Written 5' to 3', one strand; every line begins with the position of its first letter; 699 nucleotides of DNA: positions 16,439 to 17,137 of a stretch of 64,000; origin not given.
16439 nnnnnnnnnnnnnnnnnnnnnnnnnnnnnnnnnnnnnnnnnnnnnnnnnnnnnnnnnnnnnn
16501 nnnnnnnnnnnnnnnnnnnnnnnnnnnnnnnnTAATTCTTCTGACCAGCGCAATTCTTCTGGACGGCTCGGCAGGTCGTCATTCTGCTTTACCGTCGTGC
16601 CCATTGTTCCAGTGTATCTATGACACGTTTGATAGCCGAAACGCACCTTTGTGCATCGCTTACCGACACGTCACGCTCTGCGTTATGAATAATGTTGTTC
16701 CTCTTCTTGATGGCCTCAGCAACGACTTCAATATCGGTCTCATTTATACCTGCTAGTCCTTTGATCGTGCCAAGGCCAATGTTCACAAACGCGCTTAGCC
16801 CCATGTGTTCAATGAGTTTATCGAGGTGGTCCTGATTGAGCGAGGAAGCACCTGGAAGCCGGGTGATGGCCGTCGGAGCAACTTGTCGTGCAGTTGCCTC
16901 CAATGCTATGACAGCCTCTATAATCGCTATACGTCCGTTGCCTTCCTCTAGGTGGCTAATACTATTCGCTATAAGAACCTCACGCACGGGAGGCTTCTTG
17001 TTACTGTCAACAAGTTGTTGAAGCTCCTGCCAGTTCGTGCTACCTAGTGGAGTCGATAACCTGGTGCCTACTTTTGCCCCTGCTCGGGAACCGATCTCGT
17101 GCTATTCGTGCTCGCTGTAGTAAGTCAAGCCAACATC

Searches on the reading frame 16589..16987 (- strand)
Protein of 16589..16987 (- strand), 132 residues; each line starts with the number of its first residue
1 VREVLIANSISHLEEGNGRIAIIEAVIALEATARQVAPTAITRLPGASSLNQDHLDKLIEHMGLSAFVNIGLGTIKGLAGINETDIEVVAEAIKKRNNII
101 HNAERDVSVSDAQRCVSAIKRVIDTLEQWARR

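Call 3: search_protein_families(library=pfam, proteins=[window:16589-16987:-], max_evalue=0.1)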
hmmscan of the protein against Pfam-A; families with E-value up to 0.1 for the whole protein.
window:16589-16987:- (132 aa): 2 families
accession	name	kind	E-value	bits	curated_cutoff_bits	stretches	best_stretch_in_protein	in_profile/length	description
PF18735.6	HEPN_RiboL-PSP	-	0.00038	20.8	28.4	1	48-129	118-188/191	RiboL-PSP-HEPN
PF15112.11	DUF4559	-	0.037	14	27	1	75-127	133-185/305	Domain of unknown function (DUF4559)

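Call 4: search_protein_families(library=padloc, proteins=[window:16589-16987:-], max_evalue=0.1)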
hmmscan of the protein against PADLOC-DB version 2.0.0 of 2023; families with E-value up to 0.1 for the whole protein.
window:16589-16987:- (132 aa): 2 families
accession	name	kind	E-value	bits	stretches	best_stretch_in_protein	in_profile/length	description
PDLC00636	ZorA2|ZorA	-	0.0055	13.6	1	19-123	255-351/461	MotA/ExbB/TolQ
PDLC00638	ZorA2|ZorA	-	0.013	12.2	1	25-103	271-345/545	MotA/ExbB/TolQ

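Call 5: search_protein_families(library=ncbifam, proteins=[window:16589-16987:-], max_evalue=0.1)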
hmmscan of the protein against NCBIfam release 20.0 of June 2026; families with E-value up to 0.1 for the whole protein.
window:16589-16987:- (132 aa): 0 families

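Call 51: search_protein_families(library=phrogs, proteins=[window:16589-16987:-], max_evalue=0.01)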
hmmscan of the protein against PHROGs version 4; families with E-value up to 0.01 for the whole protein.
window:16589-16987:- (132 aa): 0 families

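Call 106: search_solved_structures(query=window:16589-16987:-, max_evalue=1)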
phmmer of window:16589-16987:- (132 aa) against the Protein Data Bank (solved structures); distinct sequences matched with E-value up to 1: 4.
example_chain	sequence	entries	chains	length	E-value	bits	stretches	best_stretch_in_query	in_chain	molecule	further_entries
5mfi_A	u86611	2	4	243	0.052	17.3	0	28-70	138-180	YIII(Dq.V2)4CqI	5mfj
4d49_A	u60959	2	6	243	0.066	17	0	28-70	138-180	ARMADILLO REPEAT PROTEIN ARM00027 | YIII(Dq.V1)4CPAF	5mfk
4d4e_A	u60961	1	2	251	0.36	14.6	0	27-69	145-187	ARMADILLO REPEAT PROTEIN ARM00016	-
5mfb_A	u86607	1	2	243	0.54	14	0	26-69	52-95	YIII(Dq)4CqI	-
